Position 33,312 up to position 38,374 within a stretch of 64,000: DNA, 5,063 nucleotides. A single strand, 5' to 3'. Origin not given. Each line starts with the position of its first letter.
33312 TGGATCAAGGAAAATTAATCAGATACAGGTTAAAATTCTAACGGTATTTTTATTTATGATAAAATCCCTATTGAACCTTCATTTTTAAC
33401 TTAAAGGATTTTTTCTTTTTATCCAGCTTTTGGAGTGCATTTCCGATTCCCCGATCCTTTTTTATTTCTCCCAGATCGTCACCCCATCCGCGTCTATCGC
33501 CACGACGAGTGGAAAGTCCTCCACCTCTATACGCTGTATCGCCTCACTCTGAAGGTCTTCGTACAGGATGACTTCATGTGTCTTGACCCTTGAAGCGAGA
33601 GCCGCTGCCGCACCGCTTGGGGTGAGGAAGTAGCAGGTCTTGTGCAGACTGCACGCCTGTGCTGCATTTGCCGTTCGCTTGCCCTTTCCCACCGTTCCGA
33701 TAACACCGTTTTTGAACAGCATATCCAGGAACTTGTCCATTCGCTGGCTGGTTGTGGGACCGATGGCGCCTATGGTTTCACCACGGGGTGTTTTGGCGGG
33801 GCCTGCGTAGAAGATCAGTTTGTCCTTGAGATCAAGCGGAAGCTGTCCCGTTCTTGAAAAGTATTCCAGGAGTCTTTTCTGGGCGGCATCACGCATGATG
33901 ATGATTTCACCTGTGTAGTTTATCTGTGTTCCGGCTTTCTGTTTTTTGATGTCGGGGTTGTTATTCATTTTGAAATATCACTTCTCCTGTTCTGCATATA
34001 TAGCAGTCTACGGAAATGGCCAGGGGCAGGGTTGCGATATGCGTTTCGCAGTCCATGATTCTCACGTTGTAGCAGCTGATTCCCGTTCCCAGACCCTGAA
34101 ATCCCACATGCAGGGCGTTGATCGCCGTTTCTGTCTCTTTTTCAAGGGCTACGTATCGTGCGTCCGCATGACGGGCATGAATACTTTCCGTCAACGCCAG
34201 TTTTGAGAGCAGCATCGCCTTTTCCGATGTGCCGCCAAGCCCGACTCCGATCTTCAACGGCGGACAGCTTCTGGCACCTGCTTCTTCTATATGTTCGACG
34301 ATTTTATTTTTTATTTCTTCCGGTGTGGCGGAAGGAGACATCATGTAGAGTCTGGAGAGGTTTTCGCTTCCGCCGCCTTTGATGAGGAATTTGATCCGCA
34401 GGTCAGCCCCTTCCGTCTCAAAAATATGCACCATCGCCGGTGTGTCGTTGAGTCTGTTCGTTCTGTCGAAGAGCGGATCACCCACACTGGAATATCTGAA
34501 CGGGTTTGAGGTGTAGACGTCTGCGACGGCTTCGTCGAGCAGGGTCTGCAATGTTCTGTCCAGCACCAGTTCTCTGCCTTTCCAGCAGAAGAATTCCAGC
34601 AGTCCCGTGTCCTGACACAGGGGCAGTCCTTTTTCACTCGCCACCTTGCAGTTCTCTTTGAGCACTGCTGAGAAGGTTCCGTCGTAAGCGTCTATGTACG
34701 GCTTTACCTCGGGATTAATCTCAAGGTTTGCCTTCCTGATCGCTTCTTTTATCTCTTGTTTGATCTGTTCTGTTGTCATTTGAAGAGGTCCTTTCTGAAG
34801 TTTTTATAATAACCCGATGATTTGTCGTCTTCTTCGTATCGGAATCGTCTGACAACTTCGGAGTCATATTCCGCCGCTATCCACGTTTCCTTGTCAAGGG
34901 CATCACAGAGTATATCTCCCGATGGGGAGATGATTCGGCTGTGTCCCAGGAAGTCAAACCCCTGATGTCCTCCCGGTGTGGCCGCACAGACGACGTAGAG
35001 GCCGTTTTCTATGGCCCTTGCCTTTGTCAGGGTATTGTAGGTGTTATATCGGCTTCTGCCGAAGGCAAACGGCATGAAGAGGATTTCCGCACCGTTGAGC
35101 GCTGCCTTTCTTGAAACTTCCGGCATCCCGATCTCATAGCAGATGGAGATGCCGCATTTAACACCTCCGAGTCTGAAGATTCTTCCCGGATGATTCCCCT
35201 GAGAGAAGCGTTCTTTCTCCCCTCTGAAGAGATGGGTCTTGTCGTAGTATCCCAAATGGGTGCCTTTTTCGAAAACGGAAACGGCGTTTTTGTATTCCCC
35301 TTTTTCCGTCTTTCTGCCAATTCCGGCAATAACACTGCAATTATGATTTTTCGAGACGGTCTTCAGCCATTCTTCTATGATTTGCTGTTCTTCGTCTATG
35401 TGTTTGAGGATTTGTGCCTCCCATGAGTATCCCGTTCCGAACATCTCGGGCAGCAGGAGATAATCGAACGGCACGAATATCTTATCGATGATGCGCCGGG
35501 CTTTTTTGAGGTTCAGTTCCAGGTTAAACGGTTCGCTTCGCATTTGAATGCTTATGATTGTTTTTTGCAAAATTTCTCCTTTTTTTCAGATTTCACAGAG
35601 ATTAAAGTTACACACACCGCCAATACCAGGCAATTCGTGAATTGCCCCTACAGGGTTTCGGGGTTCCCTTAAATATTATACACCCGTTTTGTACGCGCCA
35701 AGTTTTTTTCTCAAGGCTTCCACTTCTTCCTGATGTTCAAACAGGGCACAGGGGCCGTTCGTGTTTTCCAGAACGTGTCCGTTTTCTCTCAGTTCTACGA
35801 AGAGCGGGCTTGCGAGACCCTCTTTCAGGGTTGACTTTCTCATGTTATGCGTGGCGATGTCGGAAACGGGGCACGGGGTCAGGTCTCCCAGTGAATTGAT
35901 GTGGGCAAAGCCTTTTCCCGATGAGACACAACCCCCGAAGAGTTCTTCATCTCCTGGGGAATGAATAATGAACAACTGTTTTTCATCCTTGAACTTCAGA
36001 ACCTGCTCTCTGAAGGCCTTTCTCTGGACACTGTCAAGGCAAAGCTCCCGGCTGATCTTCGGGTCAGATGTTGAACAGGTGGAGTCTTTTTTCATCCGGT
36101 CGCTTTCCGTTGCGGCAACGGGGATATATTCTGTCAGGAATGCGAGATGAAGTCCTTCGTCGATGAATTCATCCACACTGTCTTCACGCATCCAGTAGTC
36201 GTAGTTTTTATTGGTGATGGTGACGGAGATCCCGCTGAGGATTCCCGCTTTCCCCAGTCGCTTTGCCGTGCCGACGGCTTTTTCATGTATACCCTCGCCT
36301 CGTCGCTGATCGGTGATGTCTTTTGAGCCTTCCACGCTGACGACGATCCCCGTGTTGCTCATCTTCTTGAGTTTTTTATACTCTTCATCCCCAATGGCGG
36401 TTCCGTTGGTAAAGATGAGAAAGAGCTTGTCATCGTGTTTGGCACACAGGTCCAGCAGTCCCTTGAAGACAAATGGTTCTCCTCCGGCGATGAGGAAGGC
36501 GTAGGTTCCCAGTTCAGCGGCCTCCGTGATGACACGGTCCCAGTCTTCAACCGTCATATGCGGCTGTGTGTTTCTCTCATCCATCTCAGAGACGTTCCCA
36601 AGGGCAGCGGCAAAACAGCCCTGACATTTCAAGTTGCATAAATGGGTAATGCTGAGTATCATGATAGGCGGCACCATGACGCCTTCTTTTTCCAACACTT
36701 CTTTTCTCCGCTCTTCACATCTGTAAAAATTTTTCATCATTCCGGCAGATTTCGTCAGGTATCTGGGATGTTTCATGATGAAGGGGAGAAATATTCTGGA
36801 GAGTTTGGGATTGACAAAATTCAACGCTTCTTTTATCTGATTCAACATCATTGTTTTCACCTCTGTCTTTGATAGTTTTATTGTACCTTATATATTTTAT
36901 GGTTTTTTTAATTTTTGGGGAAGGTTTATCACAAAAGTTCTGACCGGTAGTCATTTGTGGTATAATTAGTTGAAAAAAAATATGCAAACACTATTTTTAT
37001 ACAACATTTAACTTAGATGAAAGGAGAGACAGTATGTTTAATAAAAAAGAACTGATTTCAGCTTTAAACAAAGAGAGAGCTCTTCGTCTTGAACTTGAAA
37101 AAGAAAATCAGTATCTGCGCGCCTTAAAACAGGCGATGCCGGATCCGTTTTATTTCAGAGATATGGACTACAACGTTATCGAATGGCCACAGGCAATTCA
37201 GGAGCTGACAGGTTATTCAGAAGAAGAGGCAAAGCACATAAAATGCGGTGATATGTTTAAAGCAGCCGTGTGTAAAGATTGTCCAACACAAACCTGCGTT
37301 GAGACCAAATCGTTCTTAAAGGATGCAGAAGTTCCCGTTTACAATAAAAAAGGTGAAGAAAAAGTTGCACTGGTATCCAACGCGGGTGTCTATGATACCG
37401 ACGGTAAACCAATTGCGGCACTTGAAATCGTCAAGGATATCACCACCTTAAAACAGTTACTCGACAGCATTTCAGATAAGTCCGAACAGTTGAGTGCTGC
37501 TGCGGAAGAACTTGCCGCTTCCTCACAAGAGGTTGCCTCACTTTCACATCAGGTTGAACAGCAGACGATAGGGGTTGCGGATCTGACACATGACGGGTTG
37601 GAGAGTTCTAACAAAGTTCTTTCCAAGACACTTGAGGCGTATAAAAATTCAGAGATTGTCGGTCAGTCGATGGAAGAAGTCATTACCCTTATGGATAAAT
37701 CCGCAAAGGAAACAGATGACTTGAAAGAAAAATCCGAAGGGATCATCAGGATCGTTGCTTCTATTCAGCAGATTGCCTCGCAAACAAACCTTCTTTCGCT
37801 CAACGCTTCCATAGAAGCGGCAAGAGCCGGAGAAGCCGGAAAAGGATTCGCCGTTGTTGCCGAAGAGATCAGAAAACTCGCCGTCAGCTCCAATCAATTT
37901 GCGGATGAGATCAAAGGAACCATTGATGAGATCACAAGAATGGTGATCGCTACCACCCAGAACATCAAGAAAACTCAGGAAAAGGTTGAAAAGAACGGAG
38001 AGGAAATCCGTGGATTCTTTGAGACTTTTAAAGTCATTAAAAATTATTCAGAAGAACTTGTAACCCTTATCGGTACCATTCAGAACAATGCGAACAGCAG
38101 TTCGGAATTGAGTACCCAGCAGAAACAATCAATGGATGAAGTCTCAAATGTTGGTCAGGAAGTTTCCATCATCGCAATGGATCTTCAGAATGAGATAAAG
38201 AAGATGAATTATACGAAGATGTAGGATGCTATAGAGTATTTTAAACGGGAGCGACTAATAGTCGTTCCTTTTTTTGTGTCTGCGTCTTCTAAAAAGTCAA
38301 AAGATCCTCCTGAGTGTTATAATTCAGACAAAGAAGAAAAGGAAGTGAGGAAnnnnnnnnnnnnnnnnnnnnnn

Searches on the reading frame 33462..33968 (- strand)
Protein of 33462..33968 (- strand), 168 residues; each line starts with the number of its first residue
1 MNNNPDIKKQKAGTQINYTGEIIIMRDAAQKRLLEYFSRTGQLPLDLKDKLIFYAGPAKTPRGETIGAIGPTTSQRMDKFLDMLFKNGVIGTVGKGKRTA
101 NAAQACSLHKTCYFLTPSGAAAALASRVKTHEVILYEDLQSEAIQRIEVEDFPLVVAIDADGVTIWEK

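Call 72: search_protein_families(library=pfam, proteins=[window:33462-33968:-], max_evalue=0.001)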
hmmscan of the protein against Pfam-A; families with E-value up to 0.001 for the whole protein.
window:33462-33968:- (168 aa): 1 family
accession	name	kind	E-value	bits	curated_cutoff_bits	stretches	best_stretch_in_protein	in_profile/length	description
PF05683.17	Fumerase_C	-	1.8e-47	161.8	22.2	1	5-167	38-203/205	Fumarase C-terminus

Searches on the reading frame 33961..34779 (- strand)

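Call 72: search_protein_families(library=pfam, proteins=[window:33961-34779:-], max_evalue=0.001)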
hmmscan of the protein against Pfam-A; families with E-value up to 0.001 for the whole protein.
window:33961-34779:- (272 aa): 1 family
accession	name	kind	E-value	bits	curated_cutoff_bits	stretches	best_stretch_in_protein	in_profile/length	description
PF05681.19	Fumerase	-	5.4e-72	242.8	25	1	36-266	38-268/270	Fumarate hydratase (Fumerase)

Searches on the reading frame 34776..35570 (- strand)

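Call 72: search_protein_families(library=pfam, proteins=[window:34776-35570:-], max_evalue=0.001)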
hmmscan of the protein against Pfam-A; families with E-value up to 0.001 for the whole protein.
window:34776-35570:- (264 aa): 1 family
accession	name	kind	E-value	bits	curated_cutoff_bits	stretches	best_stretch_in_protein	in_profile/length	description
PF00795.27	CN_hydrolase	-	1.9e-39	136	23.2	1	7-245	4-256/256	Carbon-nitrogen hydrolase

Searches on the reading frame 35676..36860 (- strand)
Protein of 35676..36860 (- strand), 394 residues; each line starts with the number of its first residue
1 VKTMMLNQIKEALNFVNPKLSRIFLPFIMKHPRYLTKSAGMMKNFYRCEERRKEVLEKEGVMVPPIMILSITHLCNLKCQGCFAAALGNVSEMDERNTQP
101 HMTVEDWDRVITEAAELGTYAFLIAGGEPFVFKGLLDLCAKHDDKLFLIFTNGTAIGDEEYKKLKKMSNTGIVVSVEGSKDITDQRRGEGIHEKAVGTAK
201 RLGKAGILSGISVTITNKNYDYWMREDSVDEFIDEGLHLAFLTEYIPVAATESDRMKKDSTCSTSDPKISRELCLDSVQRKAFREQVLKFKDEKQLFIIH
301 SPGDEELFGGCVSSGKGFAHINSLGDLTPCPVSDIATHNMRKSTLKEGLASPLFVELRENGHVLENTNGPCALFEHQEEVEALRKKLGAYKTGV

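Call 7: search_protein_families(library=pfam, proteins=[window:35676-36860:-], max_evalue=0.001)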
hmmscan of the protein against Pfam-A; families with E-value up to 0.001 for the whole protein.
window:35676-36860:- (394 aa): 2 families
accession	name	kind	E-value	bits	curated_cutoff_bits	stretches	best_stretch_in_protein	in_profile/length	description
PF04055.27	Radical_SAM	-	1.4e-16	61.6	29.5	1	70-221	2-157/166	Radical SAM superfamily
PF13353.11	Fer4_12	-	6.3e-05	23.7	22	1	73-180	13-119/137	4Fe-4S single cluster domain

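Call 9: search_protein_families(library=ncbifam, proteins=[window:35676-36860:-], max_evalue=1)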
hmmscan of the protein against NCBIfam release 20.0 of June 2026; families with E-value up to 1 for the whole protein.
window:35676-36860:- (394 aa): 65 families (the best 25 are shown)
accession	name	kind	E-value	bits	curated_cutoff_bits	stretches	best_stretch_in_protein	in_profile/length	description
TIGR04545.1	rSAM_ahbD_hemeb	equivalog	1.5e-18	67.3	500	1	70-373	5-310/339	heme b synthase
TIGR04546.1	rSAM_ahbC_deAc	equivalog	2.9e-18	65.9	650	1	65-220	39-190/390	12,18-didecarboxysiroheme deacetylase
NF050035.1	rSAM_WgK_link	exception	7.5e-18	64.7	650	1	63-221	7-162/367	radical SAM/SPASM peptide maturase WgkB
TIGR04347.1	pseudo_SAM_Halo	equivalog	3e-17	63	525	1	63-238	36-205/390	TIGR04347 family pseudo-SAM/SPASM protein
NF045574.1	sacti_mat_StsB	exception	3.7e-17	62.3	625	2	69-222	100-248/466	StsB family radical SAM/SPASM domain sactipeptide maturase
TIGR04051.1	rSAM_NirJ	equivalog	1.9e-16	60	515.45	1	65-221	2-154/354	heme d1 biosynthesis radical SAM protein NirJ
TIGR04054.1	rSAM_NirJ1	equivalog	2.4e-16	59.4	650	1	63-221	34-188/387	putative heme d1 biosynthesis radical SAM protein NirJ1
TIGR04403.1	rSAM_skfB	equivalog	1.4e-13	50.5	300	1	63-238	102-270/402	sporulation killing factor system radical SAM maturase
TIGR04053.2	TIGR04053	equivalog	2e-13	50.3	395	2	64-222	7-165/366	TIGR04053 family radical SAM/SPASM domain-containing protein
TIGR04055.1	rSAM_NirJ2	equivalog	2.1e-13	50.5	500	1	70-361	5-286/326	putative heme d1 biosynthesis radical SAM protein NirJ2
TIGR03962.1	mycofact_rSAM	equivalog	3.1e-13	49.6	265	1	58-221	5-164/339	mycofactocin radical SAM maturase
TIGR04250.1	SCM_rSAM_ScmE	equivalog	8.5e-13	47.9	400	1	67-221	5-156/358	SynChlorMet cassette radical SAM/SPASM protein ScmE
TIGR04251.1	SCM_rSAM_ScmF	equivalog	6.1e-12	45.6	400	1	70-221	9-160/353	SynChlorMet cassette radical SAM/SPASM protein ScmF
TIGR04340.1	rSAM_ACGX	hypoth_equivalog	1.4e-11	44.2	400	1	69-332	7-273/341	radical SAM/SPASM domain protein, ACGX system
NF047865.1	rSAM_PapB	equivalog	3.9e-11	42.8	340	1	67-330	5-265/330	PapB family radical SAM/SPASM ranthipeptide maturase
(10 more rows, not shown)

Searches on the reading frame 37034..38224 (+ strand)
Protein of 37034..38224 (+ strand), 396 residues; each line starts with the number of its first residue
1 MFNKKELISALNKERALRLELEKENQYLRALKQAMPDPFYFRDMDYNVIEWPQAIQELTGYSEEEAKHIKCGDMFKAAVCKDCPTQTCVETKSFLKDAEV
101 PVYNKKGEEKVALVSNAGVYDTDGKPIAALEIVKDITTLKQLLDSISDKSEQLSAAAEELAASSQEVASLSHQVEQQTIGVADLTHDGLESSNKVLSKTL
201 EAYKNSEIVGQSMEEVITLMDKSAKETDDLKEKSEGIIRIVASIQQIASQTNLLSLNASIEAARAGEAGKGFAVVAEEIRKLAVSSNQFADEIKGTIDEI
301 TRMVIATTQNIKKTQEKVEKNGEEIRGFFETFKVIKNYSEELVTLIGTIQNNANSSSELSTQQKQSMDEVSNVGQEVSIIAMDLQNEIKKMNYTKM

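Call 7: search_protein_families(library=pfam, proteins=[window:37034-38224:+], max_evalue=0.001)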
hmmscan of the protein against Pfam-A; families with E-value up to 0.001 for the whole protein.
window:37034-38224:+ (396 aa): 5 families
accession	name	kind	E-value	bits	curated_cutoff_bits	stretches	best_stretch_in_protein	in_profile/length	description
PF00015.26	MCPsignal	-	2.2e-38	132.3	34.6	1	218-373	16-171/172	Methyl-accepting chemotaxis protein (MCP) signalling domain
PF13426.13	PAS_9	-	1e-09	39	27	1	36-137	1-102/103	PAS domain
PF08448.16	PAS_4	-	7.1e-07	29.9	23.1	1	34-140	3-109/110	PAS fold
PF06103.16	DUF948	-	0.0002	21.9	37.2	0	274-333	19-78/89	Bacterial protein of unknown function (DUF948)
PF00989.32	PAS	-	0.00023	21.6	22.6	0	28-135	3-112/113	PAS fold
